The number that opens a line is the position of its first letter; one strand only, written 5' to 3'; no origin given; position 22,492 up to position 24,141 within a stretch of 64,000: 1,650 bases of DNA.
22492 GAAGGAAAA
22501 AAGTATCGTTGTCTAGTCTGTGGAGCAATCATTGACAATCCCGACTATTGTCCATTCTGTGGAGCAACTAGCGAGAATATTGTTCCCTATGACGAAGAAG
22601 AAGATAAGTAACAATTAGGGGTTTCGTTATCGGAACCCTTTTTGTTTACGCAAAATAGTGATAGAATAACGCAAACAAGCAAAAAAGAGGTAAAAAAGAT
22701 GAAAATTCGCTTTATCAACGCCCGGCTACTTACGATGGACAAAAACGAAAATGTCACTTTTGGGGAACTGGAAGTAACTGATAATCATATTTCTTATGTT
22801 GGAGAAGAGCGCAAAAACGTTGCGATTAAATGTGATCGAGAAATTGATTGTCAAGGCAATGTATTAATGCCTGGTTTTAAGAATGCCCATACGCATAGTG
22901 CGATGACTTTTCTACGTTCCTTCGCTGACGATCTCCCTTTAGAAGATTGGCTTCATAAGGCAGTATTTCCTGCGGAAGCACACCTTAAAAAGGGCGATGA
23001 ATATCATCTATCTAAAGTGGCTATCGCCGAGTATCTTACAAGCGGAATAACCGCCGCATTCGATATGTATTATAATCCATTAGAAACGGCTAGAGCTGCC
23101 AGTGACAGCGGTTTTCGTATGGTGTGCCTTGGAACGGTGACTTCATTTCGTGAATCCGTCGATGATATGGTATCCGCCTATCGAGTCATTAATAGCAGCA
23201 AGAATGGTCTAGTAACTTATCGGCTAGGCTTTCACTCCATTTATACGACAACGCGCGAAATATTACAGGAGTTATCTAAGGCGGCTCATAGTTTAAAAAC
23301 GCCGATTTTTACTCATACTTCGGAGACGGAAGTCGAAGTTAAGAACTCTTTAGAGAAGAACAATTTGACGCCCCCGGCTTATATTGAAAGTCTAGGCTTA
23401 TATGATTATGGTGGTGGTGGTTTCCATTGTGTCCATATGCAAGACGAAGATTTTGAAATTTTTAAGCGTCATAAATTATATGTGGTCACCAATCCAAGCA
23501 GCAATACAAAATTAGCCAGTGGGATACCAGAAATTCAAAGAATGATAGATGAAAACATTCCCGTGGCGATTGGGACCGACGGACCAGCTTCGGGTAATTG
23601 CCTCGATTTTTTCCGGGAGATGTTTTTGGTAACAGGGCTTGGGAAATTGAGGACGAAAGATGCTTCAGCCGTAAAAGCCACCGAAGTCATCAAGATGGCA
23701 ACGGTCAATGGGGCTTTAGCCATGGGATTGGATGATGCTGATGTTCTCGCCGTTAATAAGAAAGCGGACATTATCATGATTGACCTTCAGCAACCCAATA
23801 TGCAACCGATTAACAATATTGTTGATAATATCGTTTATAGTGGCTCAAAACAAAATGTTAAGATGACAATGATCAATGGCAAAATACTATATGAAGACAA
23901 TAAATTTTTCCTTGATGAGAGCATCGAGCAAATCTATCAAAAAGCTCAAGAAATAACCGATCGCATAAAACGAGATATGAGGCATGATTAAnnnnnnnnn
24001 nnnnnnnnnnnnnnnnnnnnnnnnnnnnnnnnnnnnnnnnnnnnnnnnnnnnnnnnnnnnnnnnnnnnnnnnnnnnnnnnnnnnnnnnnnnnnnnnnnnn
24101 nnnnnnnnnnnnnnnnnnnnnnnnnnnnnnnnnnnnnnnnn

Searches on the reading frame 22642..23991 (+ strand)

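Call 60: search_protein_families(library=ncbifam, proteins=[window:22642-23991:+], max_evalue=0.00001)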
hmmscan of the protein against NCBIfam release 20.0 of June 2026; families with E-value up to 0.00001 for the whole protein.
window:22642-23991:+ (449 aa): 32 families (the best 25 are shown)
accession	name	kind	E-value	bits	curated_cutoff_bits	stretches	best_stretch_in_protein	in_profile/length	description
NF004701.0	PRK06038.1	equivalog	5.6e-97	325.2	609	1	22-440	6-428/432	N-ethylammeline chlorohydrolase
NF006549.0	PRK09045.1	equivalog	1.8e-89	300.4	540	1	42-444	31-441/444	TRZ/ATZ family hydrolase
NF006252.0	PRK08393.1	equivalog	4.9e-86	289.4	617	1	34-441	14-422/424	N-ethylammeline chlorohydrolase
NF005557.0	PRK07228.1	equivalog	1.4e-80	271.1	522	1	21-445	2-440/445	5'-deoxyadenosine deaminase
NF004995.0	PRK06380.1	subfamily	2.4e-70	237.7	567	1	20-422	1-404/418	metal-dependent hydrolase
NF012037.0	PRK15493.1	equivalog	8.5e-57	192.9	779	1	20-426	1-419/435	bifunctional S-methyl-5'-thioadenosine deaminase/S-adenosylhomocysteine deaminase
NF005211.0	PRK06687.1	equivalog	5.1e-56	190.2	703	1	24-416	4-408/419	TRZ/ATZ family protein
NF006055.0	PRK08203.1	equivalog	2.7e-52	177.8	532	2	198-441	209-449/455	8-oxoguanine deaminase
NF005540.0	PRK07203.1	equivalog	8.4e-43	146.6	444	1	26-446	6-442/444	putative aminohydrolase SsnA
TIGR03314.1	Se_ssnA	subfamily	7.8e-41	140.3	455.5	1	26-444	5-439/441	putative selenium metabolism protein SsnA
NF009059.0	PRK12393.1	equivalog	3.4e-40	138.1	543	2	200-437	215-450/460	amidohydrolase family protein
NF006056.0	PRK08204.1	subfamily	1e-38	133.3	391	1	24-446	7-444/449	hypothetical protein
NF006681.0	PRK09229.1-2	equivalog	4.4e-38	131.2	362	1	41-439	22-448/451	formimidoylglutamate deiminase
NF004801.0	PRK06151.1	subfamily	2.6e-32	112.3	416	1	177-445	193-465/491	chlorohydrolase family protein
TIGR02022.1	hutF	equivalog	8.9e-28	97.2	413.05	1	171-436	179-450/455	formimidoylglutamate deiminase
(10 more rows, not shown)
